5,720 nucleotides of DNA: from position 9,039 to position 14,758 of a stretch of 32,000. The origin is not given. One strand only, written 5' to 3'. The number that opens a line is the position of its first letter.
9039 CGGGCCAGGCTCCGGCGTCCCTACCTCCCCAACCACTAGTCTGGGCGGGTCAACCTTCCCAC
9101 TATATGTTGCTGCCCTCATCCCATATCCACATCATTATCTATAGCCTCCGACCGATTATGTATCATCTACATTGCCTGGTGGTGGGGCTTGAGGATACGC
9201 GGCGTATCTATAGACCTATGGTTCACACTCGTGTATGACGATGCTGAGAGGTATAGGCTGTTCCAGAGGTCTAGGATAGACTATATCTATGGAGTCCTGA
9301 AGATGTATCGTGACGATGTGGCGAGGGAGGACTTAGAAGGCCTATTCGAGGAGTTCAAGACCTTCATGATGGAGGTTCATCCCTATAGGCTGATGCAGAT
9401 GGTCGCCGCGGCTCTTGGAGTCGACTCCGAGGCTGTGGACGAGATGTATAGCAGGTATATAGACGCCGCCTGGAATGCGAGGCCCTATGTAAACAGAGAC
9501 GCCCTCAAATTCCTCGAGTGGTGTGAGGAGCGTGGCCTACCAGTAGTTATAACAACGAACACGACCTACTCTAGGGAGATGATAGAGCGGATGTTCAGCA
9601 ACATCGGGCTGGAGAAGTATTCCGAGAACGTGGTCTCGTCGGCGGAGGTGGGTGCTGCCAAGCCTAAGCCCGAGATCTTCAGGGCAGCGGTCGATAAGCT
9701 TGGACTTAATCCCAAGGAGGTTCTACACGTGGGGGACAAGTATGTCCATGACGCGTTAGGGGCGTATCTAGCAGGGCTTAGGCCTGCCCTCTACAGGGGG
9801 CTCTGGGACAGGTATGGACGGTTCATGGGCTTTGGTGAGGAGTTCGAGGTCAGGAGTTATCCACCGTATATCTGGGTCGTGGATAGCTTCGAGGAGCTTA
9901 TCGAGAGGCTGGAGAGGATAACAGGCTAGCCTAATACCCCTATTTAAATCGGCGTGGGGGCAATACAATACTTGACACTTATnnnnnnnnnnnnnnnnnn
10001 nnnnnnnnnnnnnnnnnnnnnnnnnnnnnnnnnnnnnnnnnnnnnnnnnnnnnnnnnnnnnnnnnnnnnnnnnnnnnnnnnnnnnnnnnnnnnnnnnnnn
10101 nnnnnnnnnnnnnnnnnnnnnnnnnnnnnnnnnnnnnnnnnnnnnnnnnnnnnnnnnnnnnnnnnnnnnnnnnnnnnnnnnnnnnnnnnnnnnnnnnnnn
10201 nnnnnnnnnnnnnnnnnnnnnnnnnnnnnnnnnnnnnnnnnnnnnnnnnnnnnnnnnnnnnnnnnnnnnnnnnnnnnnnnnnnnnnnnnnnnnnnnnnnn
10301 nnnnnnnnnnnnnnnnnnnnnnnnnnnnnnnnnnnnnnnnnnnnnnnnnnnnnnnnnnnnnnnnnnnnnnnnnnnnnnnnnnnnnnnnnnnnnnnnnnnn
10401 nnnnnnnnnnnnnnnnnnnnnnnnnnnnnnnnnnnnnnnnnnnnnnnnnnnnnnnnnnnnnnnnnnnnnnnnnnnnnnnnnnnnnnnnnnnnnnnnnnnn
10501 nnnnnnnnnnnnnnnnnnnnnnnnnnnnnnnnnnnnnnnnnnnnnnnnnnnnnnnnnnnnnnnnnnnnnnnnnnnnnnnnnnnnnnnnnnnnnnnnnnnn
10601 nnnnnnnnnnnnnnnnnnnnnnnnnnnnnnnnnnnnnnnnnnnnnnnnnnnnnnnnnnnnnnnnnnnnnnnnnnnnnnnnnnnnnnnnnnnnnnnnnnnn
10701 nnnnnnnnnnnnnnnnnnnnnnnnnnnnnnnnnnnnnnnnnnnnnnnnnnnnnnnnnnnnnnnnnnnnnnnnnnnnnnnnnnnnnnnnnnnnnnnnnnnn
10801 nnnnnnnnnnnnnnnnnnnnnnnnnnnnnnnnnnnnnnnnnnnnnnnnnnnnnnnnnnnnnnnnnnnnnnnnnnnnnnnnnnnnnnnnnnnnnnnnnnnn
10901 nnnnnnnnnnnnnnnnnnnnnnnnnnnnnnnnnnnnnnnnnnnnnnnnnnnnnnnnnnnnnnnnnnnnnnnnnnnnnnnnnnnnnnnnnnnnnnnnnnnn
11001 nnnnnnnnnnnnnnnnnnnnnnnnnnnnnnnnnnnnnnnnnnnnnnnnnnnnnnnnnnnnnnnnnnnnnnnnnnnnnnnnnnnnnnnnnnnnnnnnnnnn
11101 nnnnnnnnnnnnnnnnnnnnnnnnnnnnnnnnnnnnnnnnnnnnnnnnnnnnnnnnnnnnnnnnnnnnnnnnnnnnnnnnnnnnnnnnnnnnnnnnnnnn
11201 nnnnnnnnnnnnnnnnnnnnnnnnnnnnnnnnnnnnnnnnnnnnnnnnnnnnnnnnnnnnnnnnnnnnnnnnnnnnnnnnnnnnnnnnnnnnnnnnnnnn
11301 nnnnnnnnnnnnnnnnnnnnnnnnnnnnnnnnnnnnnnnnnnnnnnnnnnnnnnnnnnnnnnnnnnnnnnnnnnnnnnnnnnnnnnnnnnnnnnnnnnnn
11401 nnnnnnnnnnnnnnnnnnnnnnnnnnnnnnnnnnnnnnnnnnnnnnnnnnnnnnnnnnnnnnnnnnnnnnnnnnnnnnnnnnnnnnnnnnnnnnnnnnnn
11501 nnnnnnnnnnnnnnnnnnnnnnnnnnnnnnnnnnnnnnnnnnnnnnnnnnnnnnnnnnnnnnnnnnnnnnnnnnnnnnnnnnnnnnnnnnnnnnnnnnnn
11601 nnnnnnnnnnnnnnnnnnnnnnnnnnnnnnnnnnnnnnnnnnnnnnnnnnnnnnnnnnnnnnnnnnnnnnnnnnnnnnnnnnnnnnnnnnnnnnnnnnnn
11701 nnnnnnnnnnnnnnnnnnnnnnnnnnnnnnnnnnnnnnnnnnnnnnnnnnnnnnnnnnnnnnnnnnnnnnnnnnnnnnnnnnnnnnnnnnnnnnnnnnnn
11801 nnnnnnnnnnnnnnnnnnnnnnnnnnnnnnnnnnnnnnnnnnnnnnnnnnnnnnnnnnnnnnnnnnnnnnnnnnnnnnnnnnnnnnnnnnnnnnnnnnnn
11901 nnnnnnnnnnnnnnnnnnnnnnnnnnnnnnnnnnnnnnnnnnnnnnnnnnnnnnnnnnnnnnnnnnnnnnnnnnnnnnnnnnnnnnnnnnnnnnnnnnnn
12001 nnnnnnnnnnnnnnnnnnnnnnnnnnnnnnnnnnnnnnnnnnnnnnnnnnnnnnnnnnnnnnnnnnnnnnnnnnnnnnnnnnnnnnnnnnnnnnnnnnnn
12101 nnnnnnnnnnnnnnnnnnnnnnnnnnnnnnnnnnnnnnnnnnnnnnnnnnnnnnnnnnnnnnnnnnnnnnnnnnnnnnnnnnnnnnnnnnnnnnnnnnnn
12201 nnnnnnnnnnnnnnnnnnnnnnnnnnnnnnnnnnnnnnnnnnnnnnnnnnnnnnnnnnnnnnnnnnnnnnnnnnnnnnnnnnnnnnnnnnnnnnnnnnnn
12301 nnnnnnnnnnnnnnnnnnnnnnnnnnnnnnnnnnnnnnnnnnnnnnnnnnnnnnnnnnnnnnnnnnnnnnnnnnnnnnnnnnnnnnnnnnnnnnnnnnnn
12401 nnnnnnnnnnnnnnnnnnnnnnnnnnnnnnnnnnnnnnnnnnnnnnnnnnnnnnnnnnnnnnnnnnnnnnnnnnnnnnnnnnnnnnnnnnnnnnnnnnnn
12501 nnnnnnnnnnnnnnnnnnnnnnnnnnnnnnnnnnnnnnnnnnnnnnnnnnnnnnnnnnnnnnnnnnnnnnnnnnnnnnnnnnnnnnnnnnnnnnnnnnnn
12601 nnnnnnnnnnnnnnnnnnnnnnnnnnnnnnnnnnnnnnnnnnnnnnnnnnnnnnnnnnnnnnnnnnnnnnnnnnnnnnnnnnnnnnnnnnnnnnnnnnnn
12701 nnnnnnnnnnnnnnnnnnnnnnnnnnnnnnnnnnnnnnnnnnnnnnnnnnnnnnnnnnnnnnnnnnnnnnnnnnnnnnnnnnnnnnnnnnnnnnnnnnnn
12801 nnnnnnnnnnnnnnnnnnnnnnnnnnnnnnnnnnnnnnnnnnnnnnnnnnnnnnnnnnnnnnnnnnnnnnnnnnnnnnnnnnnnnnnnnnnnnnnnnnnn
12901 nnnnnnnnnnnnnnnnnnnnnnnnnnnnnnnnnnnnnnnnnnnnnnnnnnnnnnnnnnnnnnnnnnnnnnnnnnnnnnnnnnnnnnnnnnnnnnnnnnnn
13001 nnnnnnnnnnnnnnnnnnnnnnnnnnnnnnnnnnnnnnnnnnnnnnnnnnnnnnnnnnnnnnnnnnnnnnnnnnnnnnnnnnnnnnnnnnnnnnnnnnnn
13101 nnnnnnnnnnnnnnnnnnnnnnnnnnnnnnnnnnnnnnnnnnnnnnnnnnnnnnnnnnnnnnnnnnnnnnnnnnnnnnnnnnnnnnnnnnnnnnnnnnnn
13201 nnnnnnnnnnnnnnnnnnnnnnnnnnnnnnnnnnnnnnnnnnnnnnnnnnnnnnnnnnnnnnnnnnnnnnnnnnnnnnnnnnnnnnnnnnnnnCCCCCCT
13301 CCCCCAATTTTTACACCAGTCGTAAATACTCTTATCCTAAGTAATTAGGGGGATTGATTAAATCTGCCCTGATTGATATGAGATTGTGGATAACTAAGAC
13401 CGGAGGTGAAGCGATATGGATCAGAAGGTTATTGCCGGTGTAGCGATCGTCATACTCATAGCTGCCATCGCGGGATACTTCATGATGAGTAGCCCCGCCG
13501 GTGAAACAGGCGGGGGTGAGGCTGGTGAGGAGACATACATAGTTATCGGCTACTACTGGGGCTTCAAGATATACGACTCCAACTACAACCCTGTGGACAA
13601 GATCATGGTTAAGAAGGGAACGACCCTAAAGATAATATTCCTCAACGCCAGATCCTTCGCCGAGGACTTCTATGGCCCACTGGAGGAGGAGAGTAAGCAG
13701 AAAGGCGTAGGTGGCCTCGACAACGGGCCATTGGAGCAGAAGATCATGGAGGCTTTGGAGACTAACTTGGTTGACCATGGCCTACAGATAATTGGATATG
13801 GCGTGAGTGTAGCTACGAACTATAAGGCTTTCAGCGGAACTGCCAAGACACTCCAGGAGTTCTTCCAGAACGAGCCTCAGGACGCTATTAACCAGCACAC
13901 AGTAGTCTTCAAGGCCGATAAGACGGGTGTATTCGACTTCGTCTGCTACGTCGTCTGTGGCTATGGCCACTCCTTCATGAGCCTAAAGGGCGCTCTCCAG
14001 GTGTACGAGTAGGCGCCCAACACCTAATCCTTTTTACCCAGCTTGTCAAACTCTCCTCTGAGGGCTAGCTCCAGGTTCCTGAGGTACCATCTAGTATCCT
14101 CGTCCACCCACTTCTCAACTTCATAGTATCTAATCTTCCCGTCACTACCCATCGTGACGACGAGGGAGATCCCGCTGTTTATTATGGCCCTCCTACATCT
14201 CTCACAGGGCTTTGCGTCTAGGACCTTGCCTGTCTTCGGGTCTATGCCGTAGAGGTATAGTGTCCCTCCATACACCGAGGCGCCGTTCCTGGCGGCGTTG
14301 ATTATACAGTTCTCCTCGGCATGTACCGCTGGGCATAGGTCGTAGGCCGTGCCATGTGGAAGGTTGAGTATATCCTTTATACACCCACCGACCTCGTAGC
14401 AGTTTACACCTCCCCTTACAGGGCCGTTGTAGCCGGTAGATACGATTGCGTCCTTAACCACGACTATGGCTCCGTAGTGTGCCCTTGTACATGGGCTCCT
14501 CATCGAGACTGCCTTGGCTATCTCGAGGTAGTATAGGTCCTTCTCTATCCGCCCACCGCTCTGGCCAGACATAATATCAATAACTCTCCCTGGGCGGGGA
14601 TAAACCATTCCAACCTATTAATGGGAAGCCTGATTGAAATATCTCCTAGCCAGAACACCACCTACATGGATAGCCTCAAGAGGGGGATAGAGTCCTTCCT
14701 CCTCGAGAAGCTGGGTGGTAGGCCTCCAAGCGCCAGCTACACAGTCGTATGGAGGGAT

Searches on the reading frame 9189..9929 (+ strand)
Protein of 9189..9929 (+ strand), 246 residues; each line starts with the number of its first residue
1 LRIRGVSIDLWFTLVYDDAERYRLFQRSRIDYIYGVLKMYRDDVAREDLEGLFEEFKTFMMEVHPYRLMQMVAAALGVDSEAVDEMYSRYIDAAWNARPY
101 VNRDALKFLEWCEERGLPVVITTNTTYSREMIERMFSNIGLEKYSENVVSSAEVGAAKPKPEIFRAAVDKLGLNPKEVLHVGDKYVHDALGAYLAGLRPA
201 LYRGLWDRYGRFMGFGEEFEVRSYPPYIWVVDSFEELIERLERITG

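Call 63: search_protein_families(library=pfam, proteins=[window:9189-9929:+], max_evalue=0.001)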
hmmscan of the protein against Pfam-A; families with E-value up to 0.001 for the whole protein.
window:9189-9929:+ (246 aa): 4 families
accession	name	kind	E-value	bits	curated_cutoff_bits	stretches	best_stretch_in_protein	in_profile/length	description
PF00702.32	Hydrolase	-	9.4e-19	69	26.4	1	52-195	46-190/191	haloacid dehalogenase-like hydrolase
PF13419.12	HAD_2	-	4.4e-16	60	23.8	1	72-198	52-174/178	Haloacid dehalogenase-like hydrolase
PF13242.12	Hydrolase_like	-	7.6e-09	35.8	22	1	157-203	3-49/75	HAD-hyrolase-like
PF13344.12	Hydrolase_6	-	0.00012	22.5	27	1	104-158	18-73/101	Haloacid dehalogenase-like hydrolase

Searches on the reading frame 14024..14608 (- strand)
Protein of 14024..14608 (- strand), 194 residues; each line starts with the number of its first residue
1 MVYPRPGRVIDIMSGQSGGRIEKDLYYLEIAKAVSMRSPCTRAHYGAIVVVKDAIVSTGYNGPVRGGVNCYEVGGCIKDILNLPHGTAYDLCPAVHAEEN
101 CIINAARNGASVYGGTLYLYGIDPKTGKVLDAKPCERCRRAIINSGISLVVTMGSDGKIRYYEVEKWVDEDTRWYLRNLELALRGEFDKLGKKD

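Call 63: search_protein_families(library=pfam, proteins=[window:14024-14608:-], max_evalue=0.001)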
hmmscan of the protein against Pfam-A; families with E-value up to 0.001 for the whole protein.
window:14024-14608:- (194 aa): 2 families
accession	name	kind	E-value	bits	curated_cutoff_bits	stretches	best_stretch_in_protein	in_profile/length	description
PF00383.29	dCMP_cyt_deam_1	-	3e-16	59.6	25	1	22-152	2-100/102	Cytidine and deoxycytidylate deaminase zinc-binding region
PF14437.12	MafB19-deam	-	3.1e-07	30.8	27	1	23-157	3-104/142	MafB19-like deaminase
